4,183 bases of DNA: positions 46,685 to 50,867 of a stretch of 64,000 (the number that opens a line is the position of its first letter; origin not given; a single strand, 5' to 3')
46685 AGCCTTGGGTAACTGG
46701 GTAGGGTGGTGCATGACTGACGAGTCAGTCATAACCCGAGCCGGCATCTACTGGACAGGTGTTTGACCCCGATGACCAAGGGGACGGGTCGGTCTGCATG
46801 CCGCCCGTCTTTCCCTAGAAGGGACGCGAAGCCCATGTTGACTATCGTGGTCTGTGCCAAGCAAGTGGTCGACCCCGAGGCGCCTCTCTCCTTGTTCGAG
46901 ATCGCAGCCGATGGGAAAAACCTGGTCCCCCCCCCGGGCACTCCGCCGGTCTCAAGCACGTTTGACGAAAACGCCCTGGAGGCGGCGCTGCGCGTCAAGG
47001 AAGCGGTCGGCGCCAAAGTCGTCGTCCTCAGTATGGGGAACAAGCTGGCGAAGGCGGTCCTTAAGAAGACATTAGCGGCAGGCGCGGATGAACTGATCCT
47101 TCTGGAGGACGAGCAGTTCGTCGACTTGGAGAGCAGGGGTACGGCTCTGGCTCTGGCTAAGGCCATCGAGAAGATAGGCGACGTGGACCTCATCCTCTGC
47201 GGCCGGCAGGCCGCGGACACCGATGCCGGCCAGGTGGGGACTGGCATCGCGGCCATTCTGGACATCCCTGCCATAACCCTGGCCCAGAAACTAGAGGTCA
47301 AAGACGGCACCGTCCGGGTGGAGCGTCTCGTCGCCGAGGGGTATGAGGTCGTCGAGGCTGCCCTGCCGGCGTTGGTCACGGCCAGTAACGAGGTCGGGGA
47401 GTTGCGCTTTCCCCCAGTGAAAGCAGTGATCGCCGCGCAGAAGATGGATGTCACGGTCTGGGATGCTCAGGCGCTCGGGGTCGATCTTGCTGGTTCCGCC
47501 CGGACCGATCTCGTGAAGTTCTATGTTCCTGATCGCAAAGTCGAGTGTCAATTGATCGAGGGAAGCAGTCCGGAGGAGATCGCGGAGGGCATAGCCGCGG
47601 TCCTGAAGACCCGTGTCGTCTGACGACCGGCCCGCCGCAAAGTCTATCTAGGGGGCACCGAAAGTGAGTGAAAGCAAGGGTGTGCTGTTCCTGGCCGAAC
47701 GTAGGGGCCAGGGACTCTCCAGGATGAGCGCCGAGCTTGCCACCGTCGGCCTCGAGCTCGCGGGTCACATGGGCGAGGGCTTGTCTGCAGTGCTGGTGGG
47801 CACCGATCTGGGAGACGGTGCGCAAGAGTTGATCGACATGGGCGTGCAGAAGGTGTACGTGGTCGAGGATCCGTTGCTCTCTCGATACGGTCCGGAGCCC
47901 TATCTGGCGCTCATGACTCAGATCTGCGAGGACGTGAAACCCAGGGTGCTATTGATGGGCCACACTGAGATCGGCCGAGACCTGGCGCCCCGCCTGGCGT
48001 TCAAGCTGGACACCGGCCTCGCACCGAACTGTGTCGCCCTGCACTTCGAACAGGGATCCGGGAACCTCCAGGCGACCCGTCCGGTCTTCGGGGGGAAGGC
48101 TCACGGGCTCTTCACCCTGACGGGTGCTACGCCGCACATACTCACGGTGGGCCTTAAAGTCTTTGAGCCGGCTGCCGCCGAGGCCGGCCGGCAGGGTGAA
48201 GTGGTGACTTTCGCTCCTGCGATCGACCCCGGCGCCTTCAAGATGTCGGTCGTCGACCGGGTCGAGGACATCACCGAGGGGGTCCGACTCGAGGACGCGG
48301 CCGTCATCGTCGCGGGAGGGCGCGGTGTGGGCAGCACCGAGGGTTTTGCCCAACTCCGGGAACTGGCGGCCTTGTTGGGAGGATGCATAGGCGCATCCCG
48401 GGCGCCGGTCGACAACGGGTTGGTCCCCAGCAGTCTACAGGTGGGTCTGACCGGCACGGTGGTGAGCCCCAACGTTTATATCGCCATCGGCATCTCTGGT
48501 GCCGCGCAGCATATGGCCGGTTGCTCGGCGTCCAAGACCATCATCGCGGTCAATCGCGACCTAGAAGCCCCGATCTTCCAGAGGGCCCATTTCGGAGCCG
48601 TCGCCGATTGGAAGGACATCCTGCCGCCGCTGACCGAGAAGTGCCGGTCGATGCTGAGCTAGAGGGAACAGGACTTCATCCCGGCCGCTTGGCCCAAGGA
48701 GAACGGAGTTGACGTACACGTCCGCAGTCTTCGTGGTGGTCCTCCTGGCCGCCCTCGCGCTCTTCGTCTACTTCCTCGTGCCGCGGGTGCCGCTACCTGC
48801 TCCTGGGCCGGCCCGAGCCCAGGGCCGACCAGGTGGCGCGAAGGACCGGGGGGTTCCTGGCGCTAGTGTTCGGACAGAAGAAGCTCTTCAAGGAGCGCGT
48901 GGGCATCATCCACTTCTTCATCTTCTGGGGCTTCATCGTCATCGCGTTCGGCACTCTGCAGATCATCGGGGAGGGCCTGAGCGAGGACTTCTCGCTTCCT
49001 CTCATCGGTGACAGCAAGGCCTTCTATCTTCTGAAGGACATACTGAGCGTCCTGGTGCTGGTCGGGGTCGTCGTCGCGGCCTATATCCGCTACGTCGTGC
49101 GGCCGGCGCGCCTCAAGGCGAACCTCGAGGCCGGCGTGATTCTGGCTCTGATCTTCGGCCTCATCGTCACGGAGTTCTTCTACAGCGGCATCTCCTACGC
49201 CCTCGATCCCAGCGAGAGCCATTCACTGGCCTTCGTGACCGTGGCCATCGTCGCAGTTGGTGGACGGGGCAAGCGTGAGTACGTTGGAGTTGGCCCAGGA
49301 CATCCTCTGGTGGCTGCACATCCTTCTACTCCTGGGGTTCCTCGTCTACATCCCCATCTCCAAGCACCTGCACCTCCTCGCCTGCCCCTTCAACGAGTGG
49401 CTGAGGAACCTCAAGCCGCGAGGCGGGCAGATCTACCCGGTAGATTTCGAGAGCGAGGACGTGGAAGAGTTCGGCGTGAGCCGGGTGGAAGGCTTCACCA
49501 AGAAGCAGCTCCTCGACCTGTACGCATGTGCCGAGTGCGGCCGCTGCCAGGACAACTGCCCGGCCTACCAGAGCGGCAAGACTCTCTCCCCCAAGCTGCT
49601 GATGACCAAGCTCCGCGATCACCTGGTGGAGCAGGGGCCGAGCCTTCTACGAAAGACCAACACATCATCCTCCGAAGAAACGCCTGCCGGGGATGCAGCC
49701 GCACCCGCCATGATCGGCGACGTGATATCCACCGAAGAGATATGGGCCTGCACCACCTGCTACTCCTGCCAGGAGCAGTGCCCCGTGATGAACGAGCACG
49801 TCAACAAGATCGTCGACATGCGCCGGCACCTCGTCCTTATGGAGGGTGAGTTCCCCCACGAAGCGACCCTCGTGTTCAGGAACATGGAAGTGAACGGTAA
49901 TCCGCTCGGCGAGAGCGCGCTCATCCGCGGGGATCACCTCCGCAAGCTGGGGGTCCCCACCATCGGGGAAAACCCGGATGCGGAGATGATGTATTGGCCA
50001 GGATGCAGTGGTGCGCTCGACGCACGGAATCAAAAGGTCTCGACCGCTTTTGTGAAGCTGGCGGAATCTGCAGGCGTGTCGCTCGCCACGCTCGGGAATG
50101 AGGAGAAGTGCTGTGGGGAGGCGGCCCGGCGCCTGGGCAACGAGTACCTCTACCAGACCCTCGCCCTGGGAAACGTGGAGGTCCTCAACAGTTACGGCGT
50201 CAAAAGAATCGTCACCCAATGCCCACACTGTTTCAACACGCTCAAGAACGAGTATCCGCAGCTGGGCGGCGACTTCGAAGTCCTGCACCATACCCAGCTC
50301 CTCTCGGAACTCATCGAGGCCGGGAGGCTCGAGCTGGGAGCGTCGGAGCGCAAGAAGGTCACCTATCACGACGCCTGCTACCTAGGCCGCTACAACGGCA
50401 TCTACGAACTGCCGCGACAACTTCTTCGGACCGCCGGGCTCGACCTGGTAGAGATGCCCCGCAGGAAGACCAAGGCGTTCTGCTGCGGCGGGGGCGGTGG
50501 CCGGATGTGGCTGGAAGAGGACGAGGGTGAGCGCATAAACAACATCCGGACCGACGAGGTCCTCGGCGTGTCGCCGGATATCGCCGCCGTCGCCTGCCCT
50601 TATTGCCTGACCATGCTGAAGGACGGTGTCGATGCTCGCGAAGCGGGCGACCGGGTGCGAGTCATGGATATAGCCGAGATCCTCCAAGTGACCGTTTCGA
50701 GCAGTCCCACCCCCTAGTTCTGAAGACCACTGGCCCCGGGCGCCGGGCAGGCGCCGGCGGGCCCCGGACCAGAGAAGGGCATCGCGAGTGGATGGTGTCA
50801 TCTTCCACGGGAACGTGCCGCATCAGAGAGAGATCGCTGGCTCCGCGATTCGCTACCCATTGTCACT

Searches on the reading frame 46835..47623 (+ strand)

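Call 10: search_protein_families(library=pfam, proteins=[window:46835-47623:+])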
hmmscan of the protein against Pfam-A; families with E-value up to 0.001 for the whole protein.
window:46835-47623:+ (262 aa): 1 family
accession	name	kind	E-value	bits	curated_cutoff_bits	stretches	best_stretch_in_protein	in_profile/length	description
PF01012.27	ETF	-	2.3e-33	115.9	26.7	1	42-213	15-180/181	Electron transfer flavoprotein domain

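Call 76: search_protein_families(library=ncbifam, proteins=[window:46835-47623:+], max_evalue=0.00001)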
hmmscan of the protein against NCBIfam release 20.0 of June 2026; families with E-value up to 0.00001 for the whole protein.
window:46835-47623:+ (262 aa): 5 families
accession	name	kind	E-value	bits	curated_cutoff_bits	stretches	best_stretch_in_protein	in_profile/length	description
NF040731.1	flavo_sub_EftB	exception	8.9e-52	176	445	1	4-259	2-256/260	electron transfer flavoprotein subunit beta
NF042971.1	AcrlCoAredClosAcrB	equivalog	4.7e-39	134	475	1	4-259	3-263/266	acryloyl-CoA reductase electron transfer subunit gamma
NF008998.0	PRK12342.1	equivalog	2.2e-36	125.5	338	1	41-254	34-247/254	electron transfer flavoprotein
NF002888.0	PRK03359.1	subfamily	2.8e-33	115.4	219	1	40-252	34-248/256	putative electron transfer flavoprotein FixA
TIGR04503.1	mft_etfB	hypoth_equivalog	1.6e-20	73.7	200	1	42-235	32-238/290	mycofactocin-associated electron transfer flavoprotein beta subunit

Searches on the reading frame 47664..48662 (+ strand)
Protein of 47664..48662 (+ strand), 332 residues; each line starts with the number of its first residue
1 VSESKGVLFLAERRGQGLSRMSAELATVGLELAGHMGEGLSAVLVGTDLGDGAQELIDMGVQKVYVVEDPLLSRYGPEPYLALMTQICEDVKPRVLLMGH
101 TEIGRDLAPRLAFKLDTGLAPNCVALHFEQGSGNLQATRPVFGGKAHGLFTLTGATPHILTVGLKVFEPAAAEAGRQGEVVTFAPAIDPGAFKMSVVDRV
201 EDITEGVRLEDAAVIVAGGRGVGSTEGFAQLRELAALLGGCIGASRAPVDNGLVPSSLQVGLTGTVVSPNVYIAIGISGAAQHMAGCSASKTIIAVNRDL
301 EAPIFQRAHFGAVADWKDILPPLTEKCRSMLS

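Call 10: search_protein_families(library=pfam, proteins=[window:47664-48662:+])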
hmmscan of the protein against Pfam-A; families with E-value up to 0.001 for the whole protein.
window:47664-48662:+ (332 aa): 2 families
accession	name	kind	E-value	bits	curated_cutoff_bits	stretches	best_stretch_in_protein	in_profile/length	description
PF01012.27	ETF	-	2.5e-36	125.6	26.7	1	7-186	1-179/181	Electron transfer flavoprotein domain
PF00766.25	ETF_alpha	-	8.7e-31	106.2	27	1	209-287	2-80/81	Electron transfer flavoprotein FAD-binding domain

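Call 76: search_protein_families(library=ncbifam, proteins=[window:47664-48662:+], max_evalue=0.00001)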
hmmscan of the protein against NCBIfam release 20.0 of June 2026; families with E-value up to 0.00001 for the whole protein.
window:47664-48662:+ (332 aa): 5 families
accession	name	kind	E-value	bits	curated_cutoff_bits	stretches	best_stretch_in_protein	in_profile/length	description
NF042970.1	AcrlCoAredClosAcrA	equivalog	1.8e-61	208.2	600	2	129-328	154-358/360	acryloyl-CoA reductase electron transfer subunit beta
NF038209.1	mft_etfA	equivalog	2.2e-38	132.3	240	1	41-326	26-301/303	mycofactocin-associated electron transfer flavoprotein alpha subunit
NF051845.1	EtFlavAlphaProt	equivalog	6e-34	117.7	600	1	16-326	102-398/406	electron transfer flavoprotein subunit alpha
NF002889.0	PRK03363.1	equivalog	6.6e-33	114.3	549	1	56-325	44-309/313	electron transfer flavoprotein subunit alpha/FixB family protein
NF008884.0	PRK11916.1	equivalog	6.8e-32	111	528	1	37-326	28-309/312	electron transfer flavoprotein subunit alpha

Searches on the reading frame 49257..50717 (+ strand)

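Call 10: search_protein_families(library=pfam, proteins=[window:49257-50717:+])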
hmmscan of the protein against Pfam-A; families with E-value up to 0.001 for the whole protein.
window:49257-50717:+ (486 aa): 7 families
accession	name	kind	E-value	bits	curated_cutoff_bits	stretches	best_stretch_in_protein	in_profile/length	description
PF02754.22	CCG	-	1.6e-31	108.7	20.6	2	245-330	2-85/85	Cysteine-rich domain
PF13183.11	Fer4_8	-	3.4e-08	34.3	27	1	88-177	2-66/68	4Fe-4S dicluster domain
PF13237.11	Fer4_10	-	3.8e-07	30.4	25.5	1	86-176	4-53/53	4Fe-4S dicluster domain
PF13187.11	Fer4_9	-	6.5e-06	26.5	27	1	90-177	1-49/52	4Fe-4S dicluster domain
PF12838.12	Fer4_7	-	1.2e-05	26.1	27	0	86-103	33-50/52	4Fe-4S dicluster domain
PF13534.11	Fer4_17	-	3.1e-05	24.9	22.2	1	90-177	1-58/61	4Fe-4S dicluster domain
PF12797.12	Fer4_2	-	0.00023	21.4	24.5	0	84-103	3-22/22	4Fe-4S binding domain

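Call 76: search_protein_families(library=ncbifam, proteins=[window:49257-50717:+], max_evalue=0.00001)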
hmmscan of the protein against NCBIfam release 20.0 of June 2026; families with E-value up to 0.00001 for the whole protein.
window:49257-50717:+ (486 aa): 14 families
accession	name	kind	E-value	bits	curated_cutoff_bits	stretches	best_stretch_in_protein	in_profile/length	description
NF004898.0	PRK06259.1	equivalog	4.1e-46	157.6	385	1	84-478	129-486/488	fumarate reductase (CoM/CoB) subunit TfrB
NF045670.1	quin_L_LdhH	equivalog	1.1e-32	113.2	800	1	238-477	463-706/706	L-lactate dehydrogenase (quinone) large subunit LdhH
NF045663.1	diclust_near_Sec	equivalog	3.3e-23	81.7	530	1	157-433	347-601/759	pyridine nucleotide-disulfide oxidoreductase/dicluster-binding protein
NF045796.1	DsrK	equivalog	1.8e-18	66.4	400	1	311-416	258-374/453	sulfate reduction electron transfer complex DsrMKJOP subunit DsrK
NF008369.0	PRK11168.1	equivalog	1.2e-15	57.3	278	1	239-450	164-376/401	anaerobic glycerol-3-phosphate dehydrogenase subunit C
NF045711.1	sulf_resp_HmcF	equivalog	1.1e-14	54.1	750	1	318-456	279-427/457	sulfate respiration complex iron-sulfur protein HmcF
NF045724.1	ferredox_TmcB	equivalog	2.3e-13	49.5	735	1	306-418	248-365/430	electron transfer complex ferredoxin TmcB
TIGR03290.1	CoB_CoM_SS_C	equivalog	3.8e-12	46.4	160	1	152-199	35-81/144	CoB--CoM heterodisulfide reductase subunit C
NF008434.0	PRK11274.1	equivalog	2.3e-10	40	333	0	347-459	280-393/409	glycolate oxidase subunit GlcF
NF041890.1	hdrC_Methbact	equivalog_domain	6.6e-09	35.6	270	0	155-186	64-97/192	ferredoxin:CoB-CoM heterodisulfide reductase subunit HdrC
NF041779.1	hetero_SS_HdrC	equivalog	3.7e-07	29.8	350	0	156-197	67-107/198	ferredoxin:CoB-CoM heterodisulfide reductase subunit HdrC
NF009226.0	PRK12576.1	equivalog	2.1e-06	27.3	344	0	157-191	202-236/317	succinate dehydrogenase/fumarate reductase iron-sulfur subunit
NF004616.0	PRK05950.1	subfamily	3.2e-06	26.5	228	0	82-119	140-179/238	succinate dehydrogenase iron-sulfur subunit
NF009227.0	PRK12577.1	equivalog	9.9e-06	24.4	349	0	159-195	205-241/330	succinate dehydrogenase/fumarate reductase iron-sulfur subunit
